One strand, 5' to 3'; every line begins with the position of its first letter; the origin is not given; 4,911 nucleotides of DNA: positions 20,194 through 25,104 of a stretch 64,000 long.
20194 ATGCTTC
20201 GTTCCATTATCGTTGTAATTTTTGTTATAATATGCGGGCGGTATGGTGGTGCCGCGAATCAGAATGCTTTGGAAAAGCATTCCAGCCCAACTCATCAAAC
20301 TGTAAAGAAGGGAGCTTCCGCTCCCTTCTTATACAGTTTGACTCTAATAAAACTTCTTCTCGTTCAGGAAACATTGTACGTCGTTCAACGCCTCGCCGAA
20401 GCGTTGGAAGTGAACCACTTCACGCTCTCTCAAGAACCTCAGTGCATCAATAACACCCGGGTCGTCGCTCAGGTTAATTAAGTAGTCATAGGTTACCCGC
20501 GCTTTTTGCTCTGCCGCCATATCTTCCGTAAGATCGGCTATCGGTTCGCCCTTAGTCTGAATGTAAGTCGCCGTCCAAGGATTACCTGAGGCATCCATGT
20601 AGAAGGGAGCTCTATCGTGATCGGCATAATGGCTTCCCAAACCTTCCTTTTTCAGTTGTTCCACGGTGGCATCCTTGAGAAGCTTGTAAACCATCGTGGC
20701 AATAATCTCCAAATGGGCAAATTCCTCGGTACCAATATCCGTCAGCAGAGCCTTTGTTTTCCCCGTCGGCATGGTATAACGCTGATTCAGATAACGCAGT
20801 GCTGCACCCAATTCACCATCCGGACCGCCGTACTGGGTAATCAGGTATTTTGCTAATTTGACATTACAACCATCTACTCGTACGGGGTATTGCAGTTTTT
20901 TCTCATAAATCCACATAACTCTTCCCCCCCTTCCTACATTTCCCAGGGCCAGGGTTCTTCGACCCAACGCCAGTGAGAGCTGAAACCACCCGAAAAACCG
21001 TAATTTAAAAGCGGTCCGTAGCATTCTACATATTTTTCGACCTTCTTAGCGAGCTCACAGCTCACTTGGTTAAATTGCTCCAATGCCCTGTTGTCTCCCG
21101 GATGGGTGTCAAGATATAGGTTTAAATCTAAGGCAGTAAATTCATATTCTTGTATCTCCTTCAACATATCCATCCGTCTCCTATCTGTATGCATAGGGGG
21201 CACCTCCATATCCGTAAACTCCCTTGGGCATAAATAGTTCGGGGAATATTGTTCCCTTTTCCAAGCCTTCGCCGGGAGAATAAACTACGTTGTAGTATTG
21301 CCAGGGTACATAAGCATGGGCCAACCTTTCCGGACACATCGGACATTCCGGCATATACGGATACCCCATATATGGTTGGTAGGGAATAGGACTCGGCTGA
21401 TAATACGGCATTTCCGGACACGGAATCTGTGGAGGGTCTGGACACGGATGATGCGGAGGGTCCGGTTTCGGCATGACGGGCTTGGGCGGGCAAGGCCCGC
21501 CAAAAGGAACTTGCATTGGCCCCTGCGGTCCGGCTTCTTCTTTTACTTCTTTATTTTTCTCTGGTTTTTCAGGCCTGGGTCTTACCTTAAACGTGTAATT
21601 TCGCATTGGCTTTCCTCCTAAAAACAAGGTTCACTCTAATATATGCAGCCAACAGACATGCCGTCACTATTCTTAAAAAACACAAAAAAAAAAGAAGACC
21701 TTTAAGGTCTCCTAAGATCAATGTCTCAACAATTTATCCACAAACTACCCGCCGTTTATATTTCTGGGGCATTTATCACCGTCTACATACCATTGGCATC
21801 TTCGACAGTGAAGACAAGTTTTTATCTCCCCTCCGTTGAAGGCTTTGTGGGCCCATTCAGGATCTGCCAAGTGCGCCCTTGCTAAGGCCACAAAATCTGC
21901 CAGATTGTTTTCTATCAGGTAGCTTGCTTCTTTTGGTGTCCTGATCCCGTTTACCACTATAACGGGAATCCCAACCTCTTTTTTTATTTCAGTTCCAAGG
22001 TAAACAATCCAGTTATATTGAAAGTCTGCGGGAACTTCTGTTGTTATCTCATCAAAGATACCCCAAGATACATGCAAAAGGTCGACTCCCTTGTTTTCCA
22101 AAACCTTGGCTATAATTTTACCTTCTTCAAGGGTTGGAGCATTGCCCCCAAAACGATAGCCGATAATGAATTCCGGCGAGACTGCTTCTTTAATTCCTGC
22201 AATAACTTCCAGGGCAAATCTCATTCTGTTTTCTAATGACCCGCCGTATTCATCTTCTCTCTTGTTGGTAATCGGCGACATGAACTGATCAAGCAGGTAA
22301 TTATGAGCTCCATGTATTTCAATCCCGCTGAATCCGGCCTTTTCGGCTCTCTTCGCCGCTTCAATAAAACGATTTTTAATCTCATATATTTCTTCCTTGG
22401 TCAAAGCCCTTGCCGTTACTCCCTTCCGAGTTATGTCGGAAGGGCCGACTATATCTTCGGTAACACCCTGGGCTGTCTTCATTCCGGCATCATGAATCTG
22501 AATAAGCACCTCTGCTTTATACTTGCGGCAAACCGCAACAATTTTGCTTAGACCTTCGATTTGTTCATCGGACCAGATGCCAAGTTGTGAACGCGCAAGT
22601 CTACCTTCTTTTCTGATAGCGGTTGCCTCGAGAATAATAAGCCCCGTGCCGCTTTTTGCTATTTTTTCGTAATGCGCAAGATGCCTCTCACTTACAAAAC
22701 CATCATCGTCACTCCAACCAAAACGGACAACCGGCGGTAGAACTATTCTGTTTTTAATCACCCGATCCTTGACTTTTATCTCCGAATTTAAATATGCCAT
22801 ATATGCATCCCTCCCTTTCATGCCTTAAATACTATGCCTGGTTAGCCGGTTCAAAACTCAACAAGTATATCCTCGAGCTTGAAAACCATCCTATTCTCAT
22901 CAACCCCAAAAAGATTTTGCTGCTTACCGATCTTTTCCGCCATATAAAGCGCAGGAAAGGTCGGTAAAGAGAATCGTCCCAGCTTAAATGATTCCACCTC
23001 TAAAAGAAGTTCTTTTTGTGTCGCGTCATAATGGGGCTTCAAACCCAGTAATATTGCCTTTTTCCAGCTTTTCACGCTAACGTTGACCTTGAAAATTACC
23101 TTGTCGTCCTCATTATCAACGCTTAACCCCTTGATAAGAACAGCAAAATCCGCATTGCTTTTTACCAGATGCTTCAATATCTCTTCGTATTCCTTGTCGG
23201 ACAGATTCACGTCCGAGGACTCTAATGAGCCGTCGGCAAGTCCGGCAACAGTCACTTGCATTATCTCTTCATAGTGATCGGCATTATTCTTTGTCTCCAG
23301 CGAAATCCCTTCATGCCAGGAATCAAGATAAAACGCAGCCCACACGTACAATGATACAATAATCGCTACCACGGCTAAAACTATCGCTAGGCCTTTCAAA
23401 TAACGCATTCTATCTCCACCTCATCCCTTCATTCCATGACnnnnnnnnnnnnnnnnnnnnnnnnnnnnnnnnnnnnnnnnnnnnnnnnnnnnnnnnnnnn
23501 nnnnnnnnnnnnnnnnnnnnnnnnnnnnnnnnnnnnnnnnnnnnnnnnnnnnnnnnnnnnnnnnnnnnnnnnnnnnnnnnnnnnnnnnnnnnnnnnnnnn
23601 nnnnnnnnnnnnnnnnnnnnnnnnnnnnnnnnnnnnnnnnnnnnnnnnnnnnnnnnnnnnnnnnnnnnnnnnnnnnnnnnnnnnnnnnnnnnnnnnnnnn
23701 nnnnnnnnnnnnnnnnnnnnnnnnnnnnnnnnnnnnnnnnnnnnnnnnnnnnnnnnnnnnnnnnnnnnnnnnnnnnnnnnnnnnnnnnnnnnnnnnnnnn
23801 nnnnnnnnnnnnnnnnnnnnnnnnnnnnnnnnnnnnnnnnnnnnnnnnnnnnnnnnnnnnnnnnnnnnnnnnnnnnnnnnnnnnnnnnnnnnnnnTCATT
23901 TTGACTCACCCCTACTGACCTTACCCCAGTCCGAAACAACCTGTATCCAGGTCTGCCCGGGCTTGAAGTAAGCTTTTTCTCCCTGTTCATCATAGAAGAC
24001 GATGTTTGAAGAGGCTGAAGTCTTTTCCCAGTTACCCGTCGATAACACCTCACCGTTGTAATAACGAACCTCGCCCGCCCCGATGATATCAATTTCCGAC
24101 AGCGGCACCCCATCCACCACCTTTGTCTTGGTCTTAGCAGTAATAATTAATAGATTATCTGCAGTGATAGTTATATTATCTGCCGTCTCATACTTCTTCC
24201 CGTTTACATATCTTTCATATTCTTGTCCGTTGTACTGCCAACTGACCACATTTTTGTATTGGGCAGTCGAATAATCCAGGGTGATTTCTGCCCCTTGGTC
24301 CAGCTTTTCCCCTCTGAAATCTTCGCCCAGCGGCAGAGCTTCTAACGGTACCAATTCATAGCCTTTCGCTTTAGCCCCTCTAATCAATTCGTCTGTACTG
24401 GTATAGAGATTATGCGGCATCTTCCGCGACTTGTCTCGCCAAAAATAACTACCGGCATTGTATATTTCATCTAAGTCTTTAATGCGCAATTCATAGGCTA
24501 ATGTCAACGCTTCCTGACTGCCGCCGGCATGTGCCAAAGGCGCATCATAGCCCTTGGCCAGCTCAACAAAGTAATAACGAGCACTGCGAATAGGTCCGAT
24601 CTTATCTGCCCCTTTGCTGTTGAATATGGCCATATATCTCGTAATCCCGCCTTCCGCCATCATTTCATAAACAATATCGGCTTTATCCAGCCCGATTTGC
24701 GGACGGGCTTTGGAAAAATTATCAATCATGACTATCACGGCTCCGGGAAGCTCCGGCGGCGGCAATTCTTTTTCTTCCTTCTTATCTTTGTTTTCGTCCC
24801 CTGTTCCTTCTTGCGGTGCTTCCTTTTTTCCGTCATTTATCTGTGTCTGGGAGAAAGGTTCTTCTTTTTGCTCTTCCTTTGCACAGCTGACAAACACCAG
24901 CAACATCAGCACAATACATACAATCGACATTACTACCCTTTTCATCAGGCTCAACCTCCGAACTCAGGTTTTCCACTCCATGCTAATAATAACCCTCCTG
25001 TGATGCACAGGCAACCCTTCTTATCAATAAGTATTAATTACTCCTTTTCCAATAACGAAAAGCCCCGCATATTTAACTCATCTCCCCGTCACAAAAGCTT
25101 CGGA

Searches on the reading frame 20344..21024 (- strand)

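Call 8: search_protein_families(library=pfam, proteins=[window:20344-21024:-])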
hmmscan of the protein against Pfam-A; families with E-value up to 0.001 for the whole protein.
window:20344-21024:- (226 aa): 1 family
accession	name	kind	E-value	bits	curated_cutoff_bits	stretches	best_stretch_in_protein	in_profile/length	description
PF05067.18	Mn_catalase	-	1e-66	225.3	27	1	37-217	1-195/284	Manganese containing catalase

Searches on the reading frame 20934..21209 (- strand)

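Call 67: search_protein_families(library=pfam, proteins=[window:20934-21209:-], max_evalue=0.01)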
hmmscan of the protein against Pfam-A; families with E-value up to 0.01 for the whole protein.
window:20934-21209:- (91 aa): 1 family
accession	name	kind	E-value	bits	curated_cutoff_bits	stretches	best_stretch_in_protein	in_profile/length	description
PF12652.12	CotJB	-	5.1e-29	100.7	29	1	14-90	2-76/76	CotJB protein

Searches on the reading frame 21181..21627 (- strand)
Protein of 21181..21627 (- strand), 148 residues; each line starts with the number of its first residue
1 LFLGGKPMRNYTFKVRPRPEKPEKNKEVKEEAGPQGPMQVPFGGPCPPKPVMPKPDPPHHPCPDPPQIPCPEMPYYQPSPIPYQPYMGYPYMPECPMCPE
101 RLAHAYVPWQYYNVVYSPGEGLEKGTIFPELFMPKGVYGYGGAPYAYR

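Call 67: search_protein_families(library=pfam, proteins=[window:21181-21627:-], max_evalue=0.01)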
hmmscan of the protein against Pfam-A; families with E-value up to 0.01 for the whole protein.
window:21181-21627:- (148 aa): 1 family
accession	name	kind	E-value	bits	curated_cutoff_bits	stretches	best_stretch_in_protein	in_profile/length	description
PF11007.13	CotJA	-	5e-14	52.3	25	1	102-134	2-34/35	Spore coat associated protein JA (CotJA)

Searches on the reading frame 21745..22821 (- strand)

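Call 8: search_protein_families(library=pfam, proteins=[window:21745-22821:-])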
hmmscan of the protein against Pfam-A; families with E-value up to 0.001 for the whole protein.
window:21745-22821:- (358 aa): 1 family
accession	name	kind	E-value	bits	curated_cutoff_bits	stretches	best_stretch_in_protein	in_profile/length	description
PF00724.26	Oxidored_FMN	-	4.4e-70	237.1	27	1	15-328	6-336/342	NADH:flavin oxidoreductase / NADH oxidase family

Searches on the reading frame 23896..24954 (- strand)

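Call 8: search_protein_families(library=pfam, proteins=[window:23896-24954:-])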
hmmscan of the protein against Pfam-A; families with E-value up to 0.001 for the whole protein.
window:23896-24954:- (352 aa): 2 families
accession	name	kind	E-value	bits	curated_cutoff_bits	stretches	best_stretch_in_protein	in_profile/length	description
PF11258.13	DUF3048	-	2.6e-48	164.4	25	1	72-200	16-148/148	Protein of unknown function (DUF3048) N-terminal domain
PF17479.7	DUF3048_C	-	1e-17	65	25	1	225-337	2-114/114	Protein of unknown function (DUF3048) C-terminal domain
